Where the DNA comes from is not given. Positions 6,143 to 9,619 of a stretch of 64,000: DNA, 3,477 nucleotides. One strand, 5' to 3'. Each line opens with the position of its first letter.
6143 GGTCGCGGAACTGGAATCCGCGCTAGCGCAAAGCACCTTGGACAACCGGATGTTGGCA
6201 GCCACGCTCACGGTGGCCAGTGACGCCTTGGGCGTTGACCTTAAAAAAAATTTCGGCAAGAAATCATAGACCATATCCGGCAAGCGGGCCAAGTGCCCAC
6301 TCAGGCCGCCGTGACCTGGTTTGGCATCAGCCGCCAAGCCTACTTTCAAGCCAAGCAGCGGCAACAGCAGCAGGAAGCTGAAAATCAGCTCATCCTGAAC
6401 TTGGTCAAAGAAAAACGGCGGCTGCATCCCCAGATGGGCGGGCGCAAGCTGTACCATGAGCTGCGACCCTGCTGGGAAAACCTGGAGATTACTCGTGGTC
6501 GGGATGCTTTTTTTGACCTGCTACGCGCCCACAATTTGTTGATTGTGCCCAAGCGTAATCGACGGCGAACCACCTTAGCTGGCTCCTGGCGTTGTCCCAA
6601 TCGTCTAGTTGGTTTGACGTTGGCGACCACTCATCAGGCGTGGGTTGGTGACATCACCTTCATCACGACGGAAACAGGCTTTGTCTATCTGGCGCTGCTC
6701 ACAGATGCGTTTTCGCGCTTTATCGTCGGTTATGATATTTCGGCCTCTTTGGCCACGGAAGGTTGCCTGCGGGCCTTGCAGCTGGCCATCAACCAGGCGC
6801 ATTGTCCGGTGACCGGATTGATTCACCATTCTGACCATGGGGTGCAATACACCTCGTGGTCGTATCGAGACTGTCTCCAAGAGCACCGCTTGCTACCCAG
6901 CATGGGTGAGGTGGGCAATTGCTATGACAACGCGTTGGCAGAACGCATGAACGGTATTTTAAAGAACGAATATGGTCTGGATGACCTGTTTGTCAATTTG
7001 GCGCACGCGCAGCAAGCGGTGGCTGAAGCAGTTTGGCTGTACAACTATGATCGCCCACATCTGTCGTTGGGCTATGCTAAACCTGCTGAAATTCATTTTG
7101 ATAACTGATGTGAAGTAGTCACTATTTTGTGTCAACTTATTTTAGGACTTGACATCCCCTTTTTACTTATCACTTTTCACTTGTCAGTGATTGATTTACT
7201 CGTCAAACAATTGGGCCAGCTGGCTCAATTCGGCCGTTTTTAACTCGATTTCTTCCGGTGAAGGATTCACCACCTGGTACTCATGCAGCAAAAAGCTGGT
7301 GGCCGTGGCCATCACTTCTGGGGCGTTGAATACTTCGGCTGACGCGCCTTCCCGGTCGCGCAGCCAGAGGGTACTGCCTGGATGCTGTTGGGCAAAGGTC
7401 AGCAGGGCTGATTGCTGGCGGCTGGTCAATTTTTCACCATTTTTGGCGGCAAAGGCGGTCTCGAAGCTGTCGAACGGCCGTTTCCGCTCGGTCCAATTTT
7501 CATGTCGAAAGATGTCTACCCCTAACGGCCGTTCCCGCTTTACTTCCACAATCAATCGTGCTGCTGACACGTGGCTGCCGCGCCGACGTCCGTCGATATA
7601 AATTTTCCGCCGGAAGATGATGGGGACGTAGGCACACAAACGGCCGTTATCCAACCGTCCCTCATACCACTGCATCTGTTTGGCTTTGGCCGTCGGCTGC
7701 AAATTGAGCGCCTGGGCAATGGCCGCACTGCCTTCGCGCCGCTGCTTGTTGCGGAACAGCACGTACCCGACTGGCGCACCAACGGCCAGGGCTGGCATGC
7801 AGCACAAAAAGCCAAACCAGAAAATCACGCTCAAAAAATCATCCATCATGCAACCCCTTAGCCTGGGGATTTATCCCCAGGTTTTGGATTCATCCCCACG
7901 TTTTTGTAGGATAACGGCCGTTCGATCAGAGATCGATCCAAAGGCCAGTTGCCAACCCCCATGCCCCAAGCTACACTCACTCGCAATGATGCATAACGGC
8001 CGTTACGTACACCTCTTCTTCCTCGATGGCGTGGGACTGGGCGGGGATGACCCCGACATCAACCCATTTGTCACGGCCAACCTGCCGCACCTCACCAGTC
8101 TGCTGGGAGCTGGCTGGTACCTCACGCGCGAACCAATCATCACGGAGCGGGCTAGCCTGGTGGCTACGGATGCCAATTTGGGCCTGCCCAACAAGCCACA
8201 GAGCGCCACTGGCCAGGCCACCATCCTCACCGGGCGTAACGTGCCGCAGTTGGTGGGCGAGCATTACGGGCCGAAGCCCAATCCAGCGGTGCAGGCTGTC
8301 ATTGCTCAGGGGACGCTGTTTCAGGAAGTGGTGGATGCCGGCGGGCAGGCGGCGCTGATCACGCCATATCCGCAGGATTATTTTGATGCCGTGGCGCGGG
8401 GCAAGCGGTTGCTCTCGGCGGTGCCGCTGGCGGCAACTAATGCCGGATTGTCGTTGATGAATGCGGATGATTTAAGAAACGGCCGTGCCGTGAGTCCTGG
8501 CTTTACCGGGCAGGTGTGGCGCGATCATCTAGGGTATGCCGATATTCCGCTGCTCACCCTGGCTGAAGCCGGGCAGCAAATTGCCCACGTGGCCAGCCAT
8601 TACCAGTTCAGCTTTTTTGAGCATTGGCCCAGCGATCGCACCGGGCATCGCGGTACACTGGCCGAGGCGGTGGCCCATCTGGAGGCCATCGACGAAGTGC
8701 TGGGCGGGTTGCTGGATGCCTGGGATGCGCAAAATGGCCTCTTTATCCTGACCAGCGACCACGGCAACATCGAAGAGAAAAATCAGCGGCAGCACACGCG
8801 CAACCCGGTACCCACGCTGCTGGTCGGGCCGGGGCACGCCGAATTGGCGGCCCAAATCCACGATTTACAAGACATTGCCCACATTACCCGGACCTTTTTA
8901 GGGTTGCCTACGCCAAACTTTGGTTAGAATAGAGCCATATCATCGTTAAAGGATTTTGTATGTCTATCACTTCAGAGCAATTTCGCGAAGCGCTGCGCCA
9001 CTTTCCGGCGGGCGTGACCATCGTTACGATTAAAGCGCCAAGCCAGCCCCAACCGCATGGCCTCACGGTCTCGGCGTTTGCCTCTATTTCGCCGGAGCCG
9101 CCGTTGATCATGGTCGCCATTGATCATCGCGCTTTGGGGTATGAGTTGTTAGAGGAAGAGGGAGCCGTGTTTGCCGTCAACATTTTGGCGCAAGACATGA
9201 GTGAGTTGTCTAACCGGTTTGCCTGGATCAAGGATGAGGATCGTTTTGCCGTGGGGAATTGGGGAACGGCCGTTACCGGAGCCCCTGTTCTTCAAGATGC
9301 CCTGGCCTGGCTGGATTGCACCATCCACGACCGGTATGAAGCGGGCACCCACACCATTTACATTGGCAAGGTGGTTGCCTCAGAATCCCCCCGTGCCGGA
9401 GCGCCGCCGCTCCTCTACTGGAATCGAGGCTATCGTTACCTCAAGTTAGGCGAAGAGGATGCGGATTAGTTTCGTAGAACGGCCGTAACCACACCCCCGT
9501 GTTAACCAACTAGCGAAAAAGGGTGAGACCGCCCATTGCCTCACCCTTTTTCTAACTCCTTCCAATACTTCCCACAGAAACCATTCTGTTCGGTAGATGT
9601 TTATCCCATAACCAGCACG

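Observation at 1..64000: Hyper-abundant octamer palindrome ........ (mostly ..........): a HIP1-like highly iterated palindrome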

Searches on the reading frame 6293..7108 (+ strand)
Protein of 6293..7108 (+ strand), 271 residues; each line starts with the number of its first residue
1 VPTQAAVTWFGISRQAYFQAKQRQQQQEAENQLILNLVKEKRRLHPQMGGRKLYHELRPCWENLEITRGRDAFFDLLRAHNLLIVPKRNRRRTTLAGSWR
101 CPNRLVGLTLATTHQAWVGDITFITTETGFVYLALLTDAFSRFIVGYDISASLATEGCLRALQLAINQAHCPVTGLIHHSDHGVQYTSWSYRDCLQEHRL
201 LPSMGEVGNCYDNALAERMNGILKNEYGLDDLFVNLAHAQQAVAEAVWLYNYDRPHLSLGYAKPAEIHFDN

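Call 13: search_protein_families(library=pfam, proteins=[window:6293-7108:+])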
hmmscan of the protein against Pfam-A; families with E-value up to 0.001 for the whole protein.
window:6293-7108:+ (271 aa): 2 families
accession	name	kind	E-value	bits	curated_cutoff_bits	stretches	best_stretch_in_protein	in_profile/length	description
PF00665.32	rve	-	4.6e-18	65.8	32.6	1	114-210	5-102/102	Integrase core domain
PF13683.12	rve_3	-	7.5e-16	58.1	26.5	1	202-264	5-67/67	Integrase core domain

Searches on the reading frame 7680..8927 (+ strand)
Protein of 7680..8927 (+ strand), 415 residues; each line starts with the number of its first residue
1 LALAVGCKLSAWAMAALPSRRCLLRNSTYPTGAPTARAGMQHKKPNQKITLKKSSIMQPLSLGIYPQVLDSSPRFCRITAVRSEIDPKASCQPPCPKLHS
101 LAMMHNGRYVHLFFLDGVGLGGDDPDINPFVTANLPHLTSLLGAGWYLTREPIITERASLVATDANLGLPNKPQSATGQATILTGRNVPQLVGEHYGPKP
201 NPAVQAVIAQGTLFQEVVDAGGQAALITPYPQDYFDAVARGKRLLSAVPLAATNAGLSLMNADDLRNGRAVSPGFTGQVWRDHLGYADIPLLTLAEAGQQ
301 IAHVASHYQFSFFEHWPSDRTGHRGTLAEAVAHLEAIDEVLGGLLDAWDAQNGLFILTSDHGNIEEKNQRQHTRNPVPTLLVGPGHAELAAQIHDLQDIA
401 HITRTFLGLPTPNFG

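Call 7: search_protein_families(library=pfam, proteins=[window:7680-8927:+])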
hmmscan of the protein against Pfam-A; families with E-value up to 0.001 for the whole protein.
window:7680-8927:+ (415 aa): 2 families
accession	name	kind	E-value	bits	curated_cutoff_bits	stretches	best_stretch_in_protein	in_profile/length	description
PF01676.23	Metalloenzyme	-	1.1e-21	78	24.3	1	306-403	144-244/252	Metalloenzyme superfamily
PF00884.28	Sulfatase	-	0.00077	19.3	25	0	305-409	173-298/301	Sulfatase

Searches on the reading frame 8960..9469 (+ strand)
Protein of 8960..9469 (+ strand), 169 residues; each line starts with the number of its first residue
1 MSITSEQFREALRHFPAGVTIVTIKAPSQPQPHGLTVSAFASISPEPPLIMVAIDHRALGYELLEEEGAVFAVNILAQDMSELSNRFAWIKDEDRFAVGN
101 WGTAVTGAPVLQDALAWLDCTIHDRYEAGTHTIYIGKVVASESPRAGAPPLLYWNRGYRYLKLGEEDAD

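Call 13: search_protein_families(library=pfam, proteins=[window:8960-9469:+])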
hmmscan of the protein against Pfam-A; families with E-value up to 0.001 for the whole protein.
window:8960-9469:+ (169 aa): 1 family
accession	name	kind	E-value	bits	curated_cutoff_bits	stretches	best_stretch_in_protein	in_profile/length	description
PF01613.24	Flavin_Reduct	-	4.1e-41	141.1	27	1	12-161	1-152/153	Flavin reductase like domain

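Call 65: find_encoding_contigs(protein=window:8960-9469:+, flank=2000, max_places=3)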
Protein window:8960-9469:+ (169 aa): 9 contigs read that carry it; 3 places shown.
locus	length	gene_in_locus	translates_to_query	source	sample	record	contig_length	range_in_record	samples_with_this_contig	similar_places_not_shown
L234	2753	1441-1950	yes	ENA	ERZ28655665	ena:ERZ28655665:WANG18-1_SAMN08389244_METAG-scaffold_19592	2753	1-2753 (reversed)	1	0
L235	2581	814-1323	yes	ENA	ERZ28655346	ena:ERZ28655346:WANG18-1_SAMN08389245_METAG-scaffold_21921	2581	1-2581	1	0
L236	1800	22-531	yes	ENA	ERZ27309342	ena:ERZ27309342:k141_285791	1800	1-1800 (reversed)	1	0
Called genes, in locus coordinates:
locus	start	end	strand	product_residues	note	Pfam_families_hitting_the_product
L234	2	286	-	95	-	?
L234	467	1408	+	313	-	PF01676:Metalloenzyme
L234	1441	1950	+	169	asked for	PF01613:Flavin_Reduct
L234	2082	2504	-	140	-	-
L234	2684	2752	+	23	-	?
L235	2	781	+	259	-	?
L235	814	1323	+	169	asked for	PF01613:Flavin_Reduct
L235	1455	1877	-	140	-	-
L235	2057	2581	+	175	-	?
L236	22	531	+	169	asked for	PF01613:Flavin_Reduct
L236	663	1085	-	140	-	-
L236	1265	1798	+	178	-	?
